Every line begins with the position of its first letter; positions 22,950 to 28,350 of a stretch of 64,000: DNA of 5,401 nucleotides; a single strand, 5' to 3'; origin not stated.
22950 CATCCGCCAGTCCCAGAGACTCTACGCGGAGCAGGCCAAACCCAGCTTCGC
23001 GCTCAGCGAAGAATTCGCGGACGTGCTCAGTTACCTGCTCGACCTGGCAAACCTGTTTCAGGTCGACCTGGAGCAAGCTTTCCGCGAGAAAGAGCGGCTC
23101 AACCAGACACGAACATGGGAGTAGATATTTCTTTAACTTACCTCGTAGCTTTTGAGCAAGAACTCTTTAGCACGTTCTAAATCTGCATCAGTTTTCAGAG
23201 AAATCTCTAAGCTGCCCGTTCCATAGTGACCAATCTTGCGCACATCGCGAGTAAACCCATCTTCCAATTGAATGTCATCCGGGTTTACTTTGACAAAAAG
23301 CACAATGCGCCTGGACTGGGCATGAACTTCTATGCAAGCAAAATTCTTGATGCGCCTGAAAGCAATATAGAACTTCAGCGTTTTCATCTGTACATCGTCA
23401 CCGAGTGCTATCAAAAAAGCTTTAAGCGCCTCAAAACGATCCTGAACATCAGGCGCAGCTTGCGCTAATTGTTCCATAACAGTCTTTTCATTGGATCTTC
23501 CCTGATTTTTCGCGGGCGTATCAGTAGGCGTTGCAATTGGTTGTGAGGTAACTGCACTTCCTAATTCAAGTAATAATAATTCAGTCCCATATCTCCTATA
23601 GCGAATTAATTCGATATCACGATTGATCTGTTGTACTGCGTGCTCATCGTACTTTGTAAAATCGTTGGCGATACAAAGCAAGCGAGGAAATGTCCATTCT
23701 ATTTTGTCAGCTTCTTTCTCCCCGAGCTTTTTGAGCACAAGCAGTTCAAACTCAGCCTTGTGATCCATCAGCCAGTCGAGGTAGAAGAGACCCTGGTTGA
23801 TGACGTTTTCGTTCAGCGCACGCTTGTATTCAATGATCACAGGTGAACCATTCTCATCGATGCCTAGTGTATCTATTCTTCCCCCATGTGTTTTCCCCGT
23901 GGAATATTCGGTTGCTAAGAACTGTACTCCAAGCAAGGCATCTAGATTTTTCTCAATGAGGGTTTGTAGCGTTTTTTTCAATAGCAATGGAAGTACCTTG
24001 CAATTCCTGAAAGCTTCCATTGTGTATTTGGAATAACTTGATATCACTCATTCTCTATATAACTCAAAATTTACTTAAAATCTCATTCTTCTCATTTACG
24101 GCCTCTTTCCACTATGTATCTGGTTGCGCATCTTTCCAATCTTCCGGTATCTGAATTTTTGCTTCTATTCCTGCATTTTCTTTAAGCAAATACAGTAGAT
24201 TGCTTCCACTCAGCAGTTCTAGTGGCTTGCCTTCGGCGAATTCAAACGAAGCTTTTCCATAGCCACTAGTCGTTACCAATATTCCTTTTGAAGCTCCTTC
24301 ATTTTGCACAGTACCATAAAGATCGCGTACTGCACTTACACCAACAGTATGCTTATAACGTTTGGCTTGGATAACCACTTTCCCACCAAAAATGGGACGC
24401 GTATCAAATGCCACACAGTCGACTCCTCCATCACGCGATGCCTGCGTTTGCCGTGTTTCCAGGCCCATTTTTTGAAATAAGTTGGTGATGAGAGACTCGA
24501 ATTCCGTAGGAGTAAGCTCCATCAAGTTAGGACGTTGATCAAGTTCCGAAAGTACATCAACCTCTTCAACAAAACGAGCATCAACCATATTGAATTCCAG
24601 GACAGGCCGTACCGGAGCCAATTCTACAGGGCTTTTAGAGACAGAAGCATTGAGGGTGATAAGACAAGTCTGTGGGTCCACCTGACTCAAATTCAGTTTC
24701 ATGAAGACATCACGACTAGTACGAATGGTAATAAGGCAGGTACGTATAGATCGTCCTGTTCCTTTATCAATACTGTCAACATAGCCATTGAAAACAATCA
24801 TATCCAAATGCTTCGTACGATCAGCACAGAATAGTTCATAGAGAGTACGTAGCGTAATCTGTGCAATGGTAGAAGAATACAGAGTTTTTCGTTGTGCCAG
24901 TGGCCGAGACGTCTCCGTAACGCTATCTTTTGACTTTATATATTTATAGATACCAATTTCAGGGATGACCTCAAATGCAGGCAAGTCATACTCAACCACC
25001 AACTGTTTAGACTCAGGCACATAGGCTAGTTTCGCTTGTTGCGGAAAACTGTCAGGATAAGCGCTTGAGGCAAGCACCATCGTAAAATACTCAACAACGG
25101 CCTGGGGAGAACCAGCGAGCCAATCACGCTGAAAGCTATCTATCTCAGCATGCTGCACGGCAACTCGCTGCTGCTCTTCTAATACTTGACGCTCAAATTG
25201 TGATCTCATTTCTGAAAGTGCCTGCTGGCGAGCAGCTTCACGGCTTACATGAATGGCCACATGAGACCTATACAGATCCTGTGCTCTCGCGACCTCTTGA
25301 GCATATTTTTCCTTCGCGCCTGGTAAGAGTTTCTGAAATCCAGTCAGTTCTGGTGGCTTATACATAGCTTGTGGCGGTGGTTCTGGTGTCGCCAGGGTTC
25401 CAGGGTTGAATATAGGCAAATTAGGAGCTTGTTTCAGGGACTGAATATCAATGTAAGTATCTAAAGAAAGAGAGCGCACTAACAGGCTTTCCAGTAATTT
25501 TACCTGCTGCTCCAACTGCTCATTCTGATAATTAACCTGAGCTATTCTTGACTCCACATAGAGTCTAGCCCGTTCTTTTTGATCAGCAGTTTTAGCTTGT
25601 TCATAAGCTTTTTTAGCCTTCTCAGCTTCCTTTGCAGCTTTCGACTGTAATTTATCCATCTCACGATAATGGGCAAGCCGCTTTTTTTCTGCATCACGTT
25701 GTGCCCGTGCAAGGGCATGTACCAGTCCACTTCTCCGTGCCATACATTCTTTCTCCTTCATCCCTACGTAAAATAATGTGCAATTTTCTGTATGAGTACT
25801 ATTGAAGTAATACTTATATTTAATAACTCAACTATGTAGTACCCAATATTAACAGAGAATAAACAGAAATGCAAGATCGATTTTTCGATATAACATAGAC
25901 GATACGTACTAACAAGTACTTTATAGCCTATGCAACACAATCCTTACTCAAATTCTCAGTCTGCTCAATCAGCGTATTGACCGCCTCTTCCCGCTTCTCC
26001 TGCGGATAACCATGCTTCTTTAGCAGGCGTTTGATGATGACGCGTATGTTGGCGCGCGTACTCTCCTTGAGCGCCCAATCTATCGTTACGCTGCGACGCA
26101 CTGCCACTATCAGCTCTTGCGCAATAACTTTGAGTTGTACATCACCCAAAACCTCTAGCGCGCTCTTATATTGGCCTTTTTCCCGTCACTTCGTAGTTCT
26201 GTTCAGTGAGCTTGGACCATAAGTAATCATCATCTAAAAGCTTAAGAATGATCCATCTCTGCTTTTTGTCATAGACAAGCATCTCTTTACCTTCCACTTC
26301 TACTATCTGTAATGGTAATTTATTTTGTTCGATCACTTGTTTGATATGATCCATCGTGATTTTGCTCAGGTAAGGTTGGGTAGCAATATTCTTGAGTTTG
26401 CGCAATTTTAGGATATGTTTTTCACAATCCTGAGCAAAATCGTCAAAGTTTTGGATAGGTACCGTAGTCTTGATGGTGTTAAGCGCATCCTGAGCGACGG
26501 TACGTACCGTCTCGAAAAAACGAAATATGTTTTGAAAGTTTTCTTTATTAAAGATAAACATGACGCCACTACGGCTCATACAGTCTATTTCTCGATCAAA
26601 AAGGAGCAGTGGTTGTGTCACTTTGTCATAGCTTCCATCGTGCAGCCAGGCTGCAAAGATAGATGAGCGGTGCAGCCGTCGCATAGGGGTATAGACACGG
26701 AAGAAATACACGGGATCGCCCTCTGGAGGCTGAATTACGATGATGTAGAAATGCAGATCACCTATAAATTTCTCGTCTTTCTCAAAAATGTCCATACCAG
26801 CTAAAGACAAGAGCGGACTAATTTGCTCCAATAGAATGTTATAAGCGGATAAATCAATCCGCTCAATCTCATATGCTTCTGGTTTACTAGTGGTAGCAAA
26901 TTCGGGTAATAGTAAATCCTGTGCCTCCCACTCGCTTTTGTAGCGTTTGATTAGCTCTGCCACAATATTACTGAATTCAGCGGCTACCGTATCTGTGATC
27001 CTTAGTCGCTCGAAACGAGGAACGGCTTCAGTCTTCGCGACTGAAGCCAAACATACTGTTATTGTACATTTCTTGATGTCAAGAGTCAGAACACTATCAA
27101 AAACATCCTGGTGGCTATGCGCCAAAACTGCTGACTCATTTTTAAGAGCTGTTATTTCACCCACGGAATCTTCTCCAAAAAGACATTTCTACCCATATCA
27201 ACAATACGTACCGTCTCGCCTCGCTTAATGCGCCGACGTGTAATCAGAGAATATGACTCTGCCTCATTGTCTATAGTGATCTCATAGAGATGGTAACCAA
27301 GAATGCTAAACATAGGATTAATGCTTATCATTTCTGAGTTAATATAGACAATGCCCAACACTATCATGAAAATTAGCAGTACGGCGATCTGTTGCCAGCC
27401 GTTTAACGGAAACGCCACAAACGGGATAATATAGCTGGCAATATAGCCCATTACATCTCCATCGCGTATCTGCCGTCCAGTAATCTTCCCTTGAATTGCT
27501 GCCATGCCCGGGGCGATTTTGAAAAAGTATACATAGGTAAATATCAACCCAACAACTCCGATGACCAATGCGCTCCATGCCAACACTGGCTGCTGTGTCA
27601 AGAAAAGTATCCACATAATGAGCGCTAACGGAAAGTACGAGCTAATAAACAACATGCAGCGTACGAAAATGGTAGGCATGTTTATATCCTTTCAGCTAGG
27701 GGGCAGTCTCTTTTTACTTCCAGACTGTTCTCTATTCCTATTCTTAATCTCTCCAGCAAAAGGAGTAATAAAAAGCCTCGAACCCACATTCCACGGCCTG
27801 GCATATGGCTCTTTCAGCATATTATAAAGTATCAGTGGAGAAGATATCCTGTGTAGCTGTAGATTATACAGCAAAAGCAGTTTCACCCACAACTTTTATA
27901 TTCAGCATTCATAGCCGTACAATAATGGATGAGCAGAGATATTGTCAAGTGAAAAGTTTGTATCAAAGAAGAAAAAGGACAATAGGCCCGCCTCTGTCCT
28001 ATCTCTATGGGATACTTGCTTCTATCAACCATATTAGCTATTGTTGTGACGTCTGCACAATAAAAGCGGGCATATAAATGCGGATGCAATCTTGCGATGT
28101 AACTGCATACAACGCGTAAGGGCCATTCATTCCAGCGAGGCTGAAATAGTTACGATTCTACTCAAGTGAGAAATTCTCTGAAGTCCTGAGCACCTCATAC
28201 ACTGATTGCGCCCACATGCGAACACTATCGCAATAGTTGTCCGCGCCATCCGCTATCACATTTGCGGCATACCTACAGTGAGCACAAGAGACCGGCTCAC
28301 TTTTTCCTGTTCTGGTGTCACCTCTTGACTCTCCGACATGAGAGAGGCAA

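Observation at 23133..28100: AT-rich, single-strand-oriented island packed with nuclease and defence-type genes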

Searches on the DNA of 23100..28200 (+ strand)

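Call 92: search_dna_similar(query=window:23100-28200:+, collection=plasmids, mode=distant, max_rows=10)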
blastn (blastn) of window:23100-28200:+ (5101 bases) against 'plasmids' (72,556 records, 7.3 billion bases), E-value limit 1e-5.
Records with a match: 19; places in all: 19; records where one place covers at least 80% of the query: 0.
Best place of each record, by identity: 80-90% 1; 60-80% 18.
By first word of the organism name: Staphylococcus 5; Methylobacterium 4; Streptomyces 3; Cupriavidus 1; Rhizobium 1; Xanthomonas 1; Aeromonas 1; Clostridium 1; Pseudomonas 1; Lichenicola 1.
By predicted mobility (MOB-suite, as given by PLSDB): non-mobilizable 15; mobilizable 3; conjugative 1.
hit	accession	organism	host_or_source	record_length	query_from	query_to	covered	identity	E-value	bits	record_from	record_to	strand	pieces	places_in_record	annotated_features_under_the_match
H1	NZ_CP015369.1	Methylobacterium phyllosphaerae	cell culture,leaf tissues of rice in ...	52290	1029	1435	8%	70.3%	5e-44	189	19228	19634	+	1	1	restriction endonuclease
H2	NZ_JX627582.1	Methylobacterium oryzae CBMB20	-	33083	1029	1435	8%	70.3%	5e-44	189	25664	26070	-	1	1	restriction endonuclease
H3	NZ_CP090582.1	Methylobacterium radiotolerans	Pure isolate,Urban soil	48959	1029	1435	8%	70.0%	6e-43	185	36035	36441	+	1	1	restriction endonuclease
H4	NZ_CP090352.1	Methylobacterium oryzae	single cell,soil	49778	1029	1435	8%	69.8%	3e-41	180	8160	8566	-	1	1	restriction endonuclease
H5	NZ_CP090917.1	Staphylococcus epidermidis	Homo sapiens,skin swab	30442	508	892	8%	68.6%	1e-26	131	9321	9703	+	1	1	DUF5655 domain-containing protein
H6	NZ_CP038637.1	Cupriavidus oxalaticus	whole organism,sewage sludge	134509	500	870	7%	67.9%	6e-24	122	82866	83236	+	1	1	DUF5655 domain-containing protein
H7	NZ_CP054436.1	Staphylococcus saprophyticus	Homo sapiens,whole organism,urine ...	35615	508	823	6%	70.7%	6e-31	146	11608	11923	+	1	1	DUF5655 domain-containing protein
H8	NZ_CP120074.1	Staphylococcus saprophyticus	Canis lupus familiaris,cell ...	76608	508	823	6%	70.7%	6e-31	146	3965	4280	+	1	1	DUF5655 domain-containing protein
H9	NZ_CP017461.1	Staphylococcus nepalensis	cell culture,Korean fermented food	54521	508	823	6%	70.3%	7e-30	141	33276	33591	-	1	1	DUF5655 domain-containing protein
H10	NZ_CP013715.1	Staphylococcus equorum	cell,Saeu-jeotgal, salted fermented food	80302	508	823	6%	70.3%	2e-31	147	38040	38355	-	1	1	DUF5655 domain-containing protein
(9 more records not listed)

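Call 93: search_dna_similar(query=window:23100-28200:+, collection=phages, mode=distant, max_rows=10)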
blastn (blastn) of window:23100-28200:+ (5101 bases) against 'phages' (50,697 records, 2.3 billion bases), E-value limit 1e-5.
Records with a match: 2; places in all: 2; records where one place covers at least 80% of the query: 0.
Best place of each record, by identity: 60-80% 2.
By first word of the organism name: Salmonella 1; Bacteriophage 1.
By host as written in the record: Salmonella enterica subsp. enterica serovar Kentucky 1; - 1.
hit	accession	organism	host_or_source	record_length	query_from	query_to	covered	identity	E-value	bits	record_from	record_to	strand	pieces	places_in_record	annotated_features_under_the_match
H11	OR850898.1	Salmonella phage S.Kent 1-2-1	Salmonella enterica subsp. enterica ...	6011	500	813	6%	69.8%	4e-27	131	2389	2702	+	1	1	record has no annotation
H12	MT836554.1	Bacteriophage sp.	human fecal samples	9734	527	783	5%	70.2%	4e-21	112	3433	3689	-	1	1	record has no annotation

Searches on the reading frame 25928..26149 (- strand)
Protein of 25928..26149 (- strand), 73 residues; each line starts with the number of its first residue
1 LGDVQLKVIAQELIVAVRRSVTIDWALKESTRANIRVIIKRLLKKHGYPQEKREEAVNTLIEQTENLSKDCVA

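Call 5: search_protein_families(library=pfam, proteins=[window:25928-26149:-], max_evalue=0.01)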
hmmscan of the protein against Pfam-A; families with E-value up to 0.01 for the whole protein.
window:25928-26149:- (73 aa): 1 family
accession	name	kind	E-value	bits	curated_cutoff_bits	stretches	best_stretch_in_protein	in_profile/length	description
PF11867.13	T1RH-like_C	-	2.9e-23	83.2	26.8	1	1-69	260-328/329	Type I restriction enzyme HindI endonuclease subunit-like, C-terminal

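Call 6: search_protein_families(library=padloc, proteins=[window:25928-26149:-], max_evalue=0.01)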
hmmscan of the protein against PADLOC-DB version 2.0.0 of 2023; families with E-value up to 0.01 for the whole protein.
window:25928-26149:- (73 aa): 4 families
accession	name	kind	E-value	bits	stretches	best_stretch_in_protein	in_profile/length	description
PDLC03040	REase_I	-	1.7e-12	44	1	1-70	955-1024/1029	Type I restriction enzyme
PDLC04934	PDC-S15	-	5.9e-11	40.1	1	4-66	348-410/416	-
PDLC04927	PDC-S15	-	9.4e-07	26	1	8-70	353-415/422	-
PDLC04935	PDC-S15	-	0.0014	15.6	1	3-47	439-483/535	-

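Call 36: search_protein_families(library=ncbifam, proteins=[window:25928-26149:-], max_evalue=0.01)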
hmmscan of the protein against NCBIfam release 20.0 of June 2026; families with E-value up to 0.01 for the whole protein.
window:25928-26149:- (73 aa): 0 families

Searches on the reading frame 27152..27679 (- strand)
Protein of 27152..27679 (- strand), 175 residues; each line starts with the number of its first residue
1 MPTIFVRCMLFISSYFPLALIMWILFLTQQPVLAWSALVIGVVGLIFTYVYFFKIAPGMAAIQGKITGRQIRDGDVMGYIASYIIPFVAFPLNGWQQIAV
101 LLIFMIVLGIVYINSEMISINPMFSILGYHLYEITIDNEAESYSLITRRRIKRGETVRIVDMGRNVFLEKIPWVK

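Call 5: search_protein_families(library=pfam, proteins=[window:27152-27679:-], max_evalue=0.01)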
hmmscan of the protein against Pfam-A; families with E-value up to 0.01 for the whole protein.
window:27152-27679:- (175 aa): 0 families

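Call 6: search_protein_families(library=padloc, proteins=[window:27152-27679:-], max_evalue=0.01)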
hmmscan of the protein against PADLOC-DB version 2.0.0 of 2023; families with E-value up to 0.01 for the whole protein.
window:27152-27679:- (175 aa): 14 families
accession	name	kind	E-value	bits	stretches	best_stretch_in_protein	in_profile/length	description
PDLC00215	KwaA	-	2.2e-23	80.9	2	27-165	50-187/196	Unknown function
PDLC00213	KwaA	-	8.8e-23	78.9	1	28-171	49-193/197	Unknown function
PDLC00219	KwaA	-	1.8e-22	78.3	1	19-168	38-189/194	Unknown function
PDLC00221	KwaA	-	2e-21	74.7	1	3-169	3-169/173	Unknown function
PDLC00208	KwaA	-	6.6e-20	69.6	1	3-170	2-184/190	Unknown function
PDLC00212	KwaA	-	1.6e-19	68.5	1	37-169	62-200/205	Unknown function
PDLC00220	KwaA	-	1.8e-19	68.4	1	22-171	48-197/198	Unknown function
PDLC00216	KwaA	-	5.5e-17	60.5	1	3-160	3-161/173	Unknown function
PDLC00217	KwaA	-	3.3e-16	57.5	1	3-141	4-155/193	Unknown function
PDLC00214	KwaA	-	4.2e-14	50.9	1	6-138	17-151/181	Unknown function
PDLC00210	KwaA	-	3.9e-11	41.4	1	7-161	6-159/169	Unknown function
PDLC00211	KwaA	-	4.8e-07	27.8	1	48-137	76-169/215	Unknown function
PDLC00218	KwaA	-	0.00016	19.4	1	5-169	11-184/186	Unknown function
PDLC00207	KwaA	-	0.0013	17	1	69-141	104-175/213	Unknown function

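Call 36: search_protein_families(library=ncbifam, proteins=[window:27152-27679:-], max_evalue=0.01)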
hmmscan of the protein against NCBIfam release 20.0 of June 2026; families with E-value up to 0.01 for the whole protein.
window:27152-27679:- (175 aa): 1 family
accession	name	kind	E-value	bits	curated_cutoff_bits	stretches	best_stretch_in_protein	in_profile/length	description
NF041622.1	KwaA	equivalog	3.5e-23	82.4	100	1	26-167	39-181/182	anti-phage protein KwaA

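Call 69: search_solved_structures(query=window:27152-27679:-, max_evalue=0.01)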
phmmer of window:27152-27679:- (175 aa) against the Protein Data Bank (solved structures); distinct sequences matched with E-value up to 0.01: 2.
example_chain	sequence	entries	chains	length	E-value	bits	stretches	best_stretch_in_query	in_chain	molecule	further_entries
9mrg_A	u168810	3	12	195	1.5e-09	41.5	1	39-138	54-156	Kiwa protein KwaA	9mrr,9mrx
9o0i_G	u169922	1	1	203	1.6e-09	41.4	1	39-138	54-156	Kiwa protein KwaA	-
